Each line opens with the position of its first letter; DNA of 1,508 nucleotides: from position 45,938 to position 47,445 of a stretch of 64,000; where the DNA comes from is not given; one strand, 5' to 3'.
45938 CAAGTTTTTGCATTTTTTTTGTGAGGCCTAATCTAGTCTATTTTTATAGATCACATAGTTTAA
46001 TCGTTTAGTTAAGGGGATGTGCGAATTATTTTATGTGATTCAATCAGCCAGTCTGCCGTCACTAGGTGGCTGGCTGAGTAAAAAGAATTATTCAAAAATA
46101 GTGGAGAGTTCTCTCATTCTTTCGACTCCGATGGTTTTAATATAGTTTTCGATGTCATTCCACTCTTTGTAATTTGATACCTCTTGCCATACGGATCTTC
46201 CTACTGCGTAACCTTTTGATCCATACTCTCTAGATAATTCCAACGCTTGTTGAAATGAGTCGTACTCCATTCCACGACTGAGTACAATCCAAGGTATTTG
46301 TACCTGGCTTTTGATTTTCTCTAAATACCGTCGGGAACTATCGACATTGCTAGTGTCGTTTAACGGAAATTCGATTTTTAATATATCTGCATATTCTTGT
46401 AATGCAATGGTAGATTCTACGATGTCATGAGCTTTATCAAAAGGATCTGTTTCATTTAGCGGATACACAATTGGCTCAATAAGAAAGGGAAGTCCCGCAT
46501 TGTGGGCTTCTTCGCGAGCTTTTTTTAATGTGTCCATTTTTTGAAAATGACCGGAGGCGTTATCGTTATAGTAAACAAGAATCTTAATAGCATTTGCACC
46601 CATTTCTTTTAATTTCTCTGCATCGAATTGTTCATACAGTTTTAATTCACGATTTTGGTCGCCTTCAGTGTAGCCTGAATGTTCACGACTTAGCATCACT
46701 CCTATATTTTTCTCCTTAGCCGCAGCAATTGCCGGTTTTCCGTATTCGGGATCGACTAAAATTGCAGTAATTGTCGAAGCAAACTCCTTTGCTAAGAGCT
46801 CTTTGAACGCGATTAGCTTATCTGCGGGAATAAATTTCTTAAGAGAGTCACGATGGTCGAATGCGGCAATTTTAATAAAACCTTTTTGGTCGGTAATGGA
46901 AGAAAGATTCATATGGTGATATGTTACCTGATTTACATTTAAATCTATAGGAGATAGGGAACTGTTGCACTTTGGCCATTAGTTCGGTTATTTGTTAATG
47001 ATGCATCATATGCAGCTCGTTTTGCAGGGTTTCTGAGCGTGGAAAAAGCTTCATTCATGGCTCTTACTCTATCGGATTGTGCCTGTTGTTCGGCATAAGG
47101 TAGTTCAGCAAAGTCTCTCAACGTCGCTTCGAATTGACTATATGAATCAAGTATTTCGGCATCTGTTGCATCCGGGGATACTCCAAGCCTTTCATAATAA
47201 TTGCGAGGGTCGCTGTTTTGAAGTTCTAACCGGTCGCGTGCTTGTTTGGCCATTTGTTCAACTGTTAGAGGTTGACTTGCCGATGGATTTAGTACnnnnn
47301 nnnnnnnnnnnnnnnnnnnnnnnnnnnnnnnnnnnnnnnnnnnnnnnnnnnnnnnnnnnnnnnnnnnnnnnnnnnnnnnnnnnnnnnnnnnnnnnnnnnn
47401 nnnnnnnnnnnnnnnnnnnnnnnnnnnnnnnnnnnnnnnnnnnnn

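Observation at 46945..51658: Operon rmuC - orf161 - giant (1016 aa) protein with Pro/Thr tandem repeats and a J-like domain lacking HPD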

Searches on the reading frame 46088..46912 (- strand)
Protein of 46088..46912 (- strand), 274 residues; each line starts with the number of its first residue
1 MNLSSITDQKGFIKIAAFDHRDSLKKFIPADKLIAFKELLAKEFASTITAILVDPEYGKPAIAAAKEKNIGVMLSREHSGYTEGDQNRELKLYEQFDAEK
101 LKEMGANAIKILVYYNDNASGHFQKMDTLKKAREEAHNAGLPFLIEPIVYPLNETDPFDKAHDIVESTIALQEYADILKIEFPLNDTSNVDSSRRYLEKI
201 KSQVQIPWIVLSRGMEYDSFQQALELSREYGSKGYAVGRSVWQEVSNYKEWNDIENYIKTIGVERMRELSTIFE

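Call 4: search_protein_families(library=pfam, proteins=[window:46088-46912:-], max_evalue=1)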
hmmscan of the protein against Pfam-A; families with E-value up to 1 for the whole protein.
window:46088-46912:- (274 aa): 3 families
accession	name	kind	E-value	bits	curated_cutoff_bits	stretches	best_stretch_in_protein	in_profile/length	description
PF01791.15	DeoC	-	3.3e-30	105.9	23.8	1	15-243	3-228/229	DeoC/LacD family aldolase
PF09863.15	DUF2090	-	6.1e-07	29.3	27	1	12-248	36-280/310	Uncharacterized protein conserved in bacteria (DUF2090)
PF22649.2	Cgl0159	-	0.054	13.2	27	1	94-152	89-147/251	Cgl0159-like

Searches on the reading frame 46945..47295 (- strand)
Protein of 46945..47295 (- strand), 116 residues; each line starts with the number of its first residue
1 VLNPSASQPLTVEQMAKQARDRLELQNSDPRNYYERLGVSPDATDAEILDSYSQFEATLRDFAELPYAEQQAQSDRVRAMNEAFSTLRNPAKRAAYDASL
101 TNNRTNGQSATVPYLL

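Call 6: search_solved_structures(query=window:46945-47295:-, max_evalue=1, show_alignments=3)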
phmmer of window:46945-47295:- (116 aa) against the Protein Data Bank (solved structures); distinct sequences matched with E-value up to 1: 33.
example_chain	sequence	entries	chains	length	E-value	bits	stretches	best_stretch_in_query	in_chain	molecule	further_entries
7am2_BS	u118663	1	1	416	7.2e-06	29.9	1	28-113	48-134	DNAj-like protein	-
6hix_BK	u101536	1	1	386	0.00061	23.8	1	30-105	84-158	Chaperone protein DNAj, putative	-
6yxx_BK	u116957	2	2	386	0.00063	23.7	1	30-105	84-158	Chaperone protein DNAj, putative | mL77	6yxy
8eod_A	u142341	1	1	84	0.00064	23.7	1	32-107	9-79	Protein SIS1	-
6d6x_A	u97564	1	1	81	0.00066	23.7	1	32-107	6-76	Type II HSP40 co-chaperone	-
7aoi_BK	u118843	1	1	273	0.00073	23.5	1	31-105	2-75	Chaperone protein DNAj, putative,mL77,Chaperone protein DNAj, putative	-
4rwu_A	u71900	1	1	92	0.0009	23.2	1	32-107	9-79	Protein SIS1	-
1bqz_A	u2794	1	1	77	0.001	23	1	31-98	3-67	DNAJ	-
2ctp_A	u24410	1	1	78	0.0012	22.8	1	31-98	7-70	DnaJ homolog subfamily B member 12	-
6hiv_BK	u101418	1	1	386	0.0013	22.7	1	30-105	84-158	mL77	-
9dyv_A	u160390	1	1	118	0.0013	22.7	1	31-100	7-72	Chaperone protein DnaJ 2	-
4j7z_A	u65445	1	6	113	0.0014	22.6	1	31-100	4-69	Chaperone protein DnaJ 2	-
6jzb_A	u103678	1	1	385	0.0017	22.4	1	31-98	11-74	Chaperone protein DnaJ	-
2dmx_A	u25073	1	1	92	0.0023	21.9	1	28-108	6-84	DnaJ homolog subfamily B member 8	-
1bq0_A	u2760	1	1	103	0.0026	21.7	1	31-98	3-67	DNAJ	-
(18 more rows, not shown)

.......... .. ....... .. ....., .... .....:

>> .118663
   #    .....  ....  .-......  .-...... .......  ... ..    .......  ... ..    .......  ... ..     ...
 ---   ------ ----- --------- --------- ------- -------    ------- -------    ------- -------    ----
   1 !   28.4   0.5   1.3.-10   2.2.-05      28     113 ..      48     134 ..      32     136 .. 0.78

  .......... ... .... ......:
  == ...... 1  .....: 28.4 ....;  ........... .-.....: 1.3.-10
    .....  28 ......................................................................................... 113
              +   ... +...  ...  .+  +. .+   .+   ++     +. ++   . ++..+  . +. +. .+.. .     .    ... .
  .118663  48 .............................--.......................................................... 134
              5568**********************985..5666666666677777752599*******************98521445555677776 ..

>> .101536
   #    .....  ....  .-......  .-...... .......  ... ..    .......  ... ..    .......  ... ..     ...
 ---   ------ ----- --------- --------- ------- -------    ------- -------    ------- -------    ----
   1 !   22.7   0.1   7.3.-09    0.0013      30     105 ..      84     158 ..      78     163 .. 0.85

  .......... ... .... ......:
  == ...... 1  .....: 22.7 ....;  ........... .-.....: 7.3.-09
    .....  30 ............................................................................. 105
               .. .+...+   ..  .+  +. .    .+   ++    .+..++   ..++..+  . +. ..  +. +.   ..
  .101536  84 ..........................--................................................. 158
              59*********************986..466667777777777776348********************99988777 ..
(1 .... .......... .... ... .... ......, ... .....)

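Call 43: search_protein_families(library=pfam, proteins=[window:46948-47265:-], max_evalue=10)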
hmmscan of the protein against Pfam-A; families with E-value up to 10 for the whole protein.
seq(106 aa): 1 family
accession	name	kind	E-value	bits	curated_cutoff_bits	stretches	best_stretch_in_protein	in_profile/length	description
PF00226.36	DnaJ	-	2.2e-08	34.5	27.8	1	22-87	1-63/63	DnaJ domain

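Call 48: find_homologous_proteins(query=window:46948-47265:-, max_evalue=0.001)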
Query seq(106 aa): 6 candidates shared short words with the query, none scored E <= 0.001.
